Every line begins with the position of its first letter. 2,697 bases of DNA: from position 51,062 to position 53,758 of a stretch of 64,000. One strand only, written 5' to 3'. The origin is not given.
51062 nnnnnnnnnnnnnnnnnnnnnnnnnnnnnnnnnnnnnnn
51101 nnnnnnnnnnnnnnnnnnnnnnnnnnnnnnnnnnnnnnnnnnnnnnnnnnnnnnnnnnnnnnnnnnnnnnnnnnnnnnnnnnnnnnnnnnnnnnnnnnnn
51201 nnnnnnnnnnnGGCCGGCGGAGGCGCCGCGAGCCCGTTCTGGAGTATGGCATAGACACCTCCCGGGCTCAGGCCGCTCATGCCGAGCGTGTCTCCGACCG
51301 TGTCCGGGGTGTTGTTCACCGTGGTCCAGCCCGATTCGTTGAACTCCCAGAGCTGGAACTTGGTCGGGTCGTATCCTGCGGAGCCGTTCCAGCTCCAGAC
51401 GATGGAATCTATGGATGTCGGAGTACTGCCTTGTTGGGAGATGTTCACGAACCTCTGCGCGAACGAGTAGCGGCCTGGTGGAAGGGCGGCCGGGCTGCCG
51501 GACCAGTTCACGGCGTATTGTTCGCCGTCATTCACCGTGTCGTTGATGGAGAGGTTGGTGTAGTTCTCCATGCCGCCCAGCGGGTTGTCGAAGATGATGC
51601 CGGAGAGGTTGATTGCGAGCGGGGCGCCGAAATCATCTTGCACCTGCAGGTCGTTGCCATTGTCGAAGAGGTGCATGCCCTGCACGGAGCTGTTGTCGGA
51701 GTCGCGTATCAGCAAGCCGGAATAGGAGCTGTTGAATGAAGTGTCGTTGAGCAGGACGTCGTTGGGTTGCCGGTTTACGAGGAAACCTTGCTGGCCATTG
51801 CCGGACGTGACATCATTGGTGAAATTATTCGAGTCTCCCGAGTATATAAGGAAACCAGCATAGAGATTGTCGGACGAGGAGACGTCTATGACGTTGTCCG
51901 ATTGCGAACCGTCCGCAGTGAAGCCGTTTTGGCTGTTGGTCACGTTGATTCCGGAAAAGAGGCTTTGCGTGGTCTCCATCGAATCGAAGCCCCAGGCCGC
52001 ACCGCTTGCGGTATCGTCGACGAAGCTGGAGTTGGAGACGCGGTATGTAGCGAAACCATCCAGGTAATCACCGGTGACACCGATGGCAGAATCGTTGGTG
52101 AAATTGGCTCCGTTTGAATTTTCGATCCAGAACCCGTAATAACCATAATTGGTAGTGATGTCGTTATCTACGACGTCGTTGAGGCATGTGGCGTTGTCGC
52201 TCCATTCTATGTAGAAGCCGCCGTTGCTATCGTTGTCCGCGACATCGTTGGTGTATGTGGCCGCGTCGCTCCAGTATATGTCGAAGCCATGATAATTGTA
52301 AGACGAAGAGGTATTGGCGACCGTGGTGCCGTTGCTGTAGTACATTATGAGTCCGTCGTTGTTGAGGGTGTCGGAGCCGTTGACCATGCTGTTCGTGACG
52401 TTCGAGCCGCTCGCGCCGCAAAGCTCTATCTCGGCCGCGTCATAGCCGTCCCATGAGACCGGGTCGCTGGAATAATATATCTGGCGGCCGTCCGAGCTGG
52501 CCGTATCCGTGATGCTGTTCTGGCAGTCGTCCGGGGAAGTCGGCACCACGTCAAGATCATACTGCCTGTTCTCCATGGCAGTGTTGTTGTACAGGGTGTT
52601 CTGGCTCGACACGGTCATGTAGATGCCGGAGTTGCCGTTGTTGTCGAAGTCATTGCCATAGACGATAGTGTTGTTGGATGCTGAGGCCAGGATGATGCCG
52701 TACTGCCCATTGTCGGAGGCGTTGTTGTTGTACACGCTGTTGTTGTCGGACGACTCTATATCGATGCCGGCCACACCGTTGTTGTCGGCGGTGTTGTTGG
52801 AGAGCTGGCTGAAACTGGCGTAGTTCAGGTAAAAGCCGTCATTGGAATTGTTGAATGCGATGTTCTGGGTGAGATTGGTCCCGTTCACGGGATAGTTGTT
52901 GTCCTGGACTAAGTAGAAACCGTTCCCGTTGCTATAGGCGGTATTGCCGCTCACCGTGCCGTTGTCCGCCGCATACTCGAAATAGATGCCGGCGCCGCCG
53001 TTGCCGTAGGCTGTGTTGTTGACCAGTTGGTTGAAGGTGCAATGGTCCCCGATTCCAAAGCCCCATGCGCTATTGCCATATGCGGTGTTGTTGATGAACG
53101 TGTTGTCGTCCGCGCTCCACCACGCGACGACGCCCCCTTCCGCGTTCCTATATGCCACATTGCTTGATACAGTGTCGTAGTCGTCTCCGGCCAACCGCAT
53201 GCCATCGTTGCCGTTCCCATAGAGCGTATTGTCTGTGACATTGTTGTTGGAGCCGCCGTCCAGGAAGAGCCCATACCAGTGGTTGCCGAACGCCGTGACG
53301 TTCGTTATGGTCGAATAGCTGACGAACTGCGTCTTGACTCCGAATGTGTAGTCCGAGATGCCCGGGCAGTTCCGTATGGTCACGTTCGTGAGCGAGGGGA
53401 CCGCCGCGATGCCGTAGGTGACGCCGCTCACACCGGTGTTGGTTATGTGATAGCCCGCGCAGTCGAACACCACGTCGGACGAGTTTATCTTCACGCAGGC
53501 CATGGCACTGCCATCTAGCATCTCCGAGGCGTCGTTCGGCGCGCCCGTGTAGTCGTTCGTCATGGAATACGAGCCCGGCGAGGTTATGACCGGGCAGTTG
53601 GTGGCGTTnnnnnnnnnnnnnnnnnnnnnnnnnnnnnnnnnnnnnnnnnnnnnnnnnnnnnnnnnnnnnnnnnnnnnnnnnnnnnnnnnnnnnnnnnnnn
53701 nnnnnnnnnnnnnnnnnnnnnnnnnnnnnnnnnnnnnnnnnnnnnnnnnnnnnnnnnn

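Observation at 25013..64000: Stalk-and-head architecture: membrane anchor, ~64-Ig stalk, distal lectin/beta-helix head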

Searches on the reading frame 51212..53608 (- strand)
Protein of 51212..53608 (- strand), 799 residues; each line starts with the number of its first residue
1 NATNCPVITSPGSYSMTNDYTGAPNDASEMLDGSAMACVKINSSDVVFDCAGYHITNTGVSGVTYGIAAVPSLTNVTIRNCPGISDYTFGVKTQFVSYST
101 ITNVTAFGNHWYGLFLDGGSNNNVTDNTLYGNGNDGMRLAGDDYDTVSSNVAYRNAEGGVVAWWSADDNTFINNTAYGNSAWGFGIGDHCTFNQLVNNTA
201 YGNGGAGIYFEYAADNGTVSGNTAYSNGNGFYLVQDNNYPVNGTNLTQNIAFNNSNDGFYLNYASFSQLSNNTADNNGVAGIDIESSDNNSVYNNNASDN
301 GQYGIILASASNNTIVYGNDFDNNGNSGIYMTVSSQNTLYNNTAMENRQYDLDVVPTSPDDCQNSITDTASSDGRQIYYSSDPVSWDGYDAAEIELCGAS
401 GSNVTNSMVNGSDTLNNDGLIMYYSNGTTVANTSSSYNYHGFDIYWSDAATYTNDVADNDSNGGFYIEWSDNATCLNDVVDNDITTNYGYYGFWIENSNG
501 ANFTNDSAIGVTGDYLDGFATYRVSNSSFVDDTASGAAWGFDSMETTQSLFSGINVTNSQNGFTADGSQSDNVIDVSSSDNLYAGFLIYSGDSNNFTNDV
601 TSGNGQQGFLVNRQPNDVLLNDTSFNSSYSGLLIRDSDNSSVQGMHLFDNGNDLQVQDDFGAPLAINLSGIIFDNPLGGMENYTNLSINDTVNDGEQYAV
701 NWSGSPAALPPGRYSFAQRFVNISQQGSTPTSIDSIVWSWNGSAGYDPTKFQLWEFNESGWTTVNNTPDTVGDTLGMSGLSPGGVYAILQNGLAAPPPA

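Call 63: search_solved_structures(query=A5, max_evalue=0.01)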
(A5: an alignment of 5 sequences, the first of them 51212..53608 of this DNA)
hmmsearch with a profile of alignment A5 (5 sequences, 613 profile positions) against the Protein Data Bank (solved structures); distinct sequences matched with E-value up to 0.01: 9.
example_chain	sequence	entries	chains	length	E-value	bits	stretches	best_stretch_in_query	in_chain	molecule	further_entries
7o0y_A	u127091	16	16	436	6.2e-08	34.7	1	204-345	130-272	Probable ABC transporter binding protein NosD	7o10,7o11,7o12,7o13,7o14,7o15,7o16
4nk8_A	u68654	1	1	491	1.9e-07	33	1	307-445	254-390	Poly(beta-D-mannuronate) C5 epimerase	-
4ozz_A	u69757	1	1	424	2.6e-07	32.6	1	307-445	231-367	Poly(beta-D-mannuronate) C5 epimerase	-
4ozy_A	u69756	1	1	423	3e-07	32.4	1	307-445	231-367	Poly(beta-D-mannuronate) C5 epimerase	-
4nk6_A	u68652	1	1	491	3.1e-07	32.3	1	307-445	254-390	Poly(beta-D-mannuronate) C5 epimerase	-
5lw3_A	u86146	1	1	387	1e-06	30.6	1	118-361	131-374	Poly(beta-D-mannuronate) C5 epimerase 6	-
8ja4_A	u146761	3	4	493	4.6e-06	28.5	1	359-431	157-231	mannuronan 5-epimerase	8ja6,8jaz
8xfq_A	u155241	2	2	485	6.1e-06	28.1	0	390-468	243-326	mannuronan 5-epimerase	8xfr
2pyg_A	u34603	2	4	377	8.6e-06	27.6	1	143-329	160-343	Poly(beta-D-mannuronate) C5 epimerase 4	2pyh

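Call 78: search_protein_families(library=ncbifam, proteins=[window:51212-53608:-], max_evalue=0.01)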
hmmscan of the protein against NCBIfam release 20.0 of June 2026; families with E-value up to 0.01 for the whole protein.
window:51212-53608:- (799 aa): 1 family
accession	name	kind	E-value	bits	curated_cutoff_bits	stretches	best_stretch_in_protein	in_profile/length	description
TIGR03804.1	para_beta_helix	repeat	1.1e-26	92.2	19.45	7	304-347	1-42/44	parallel beta-helix repeat protein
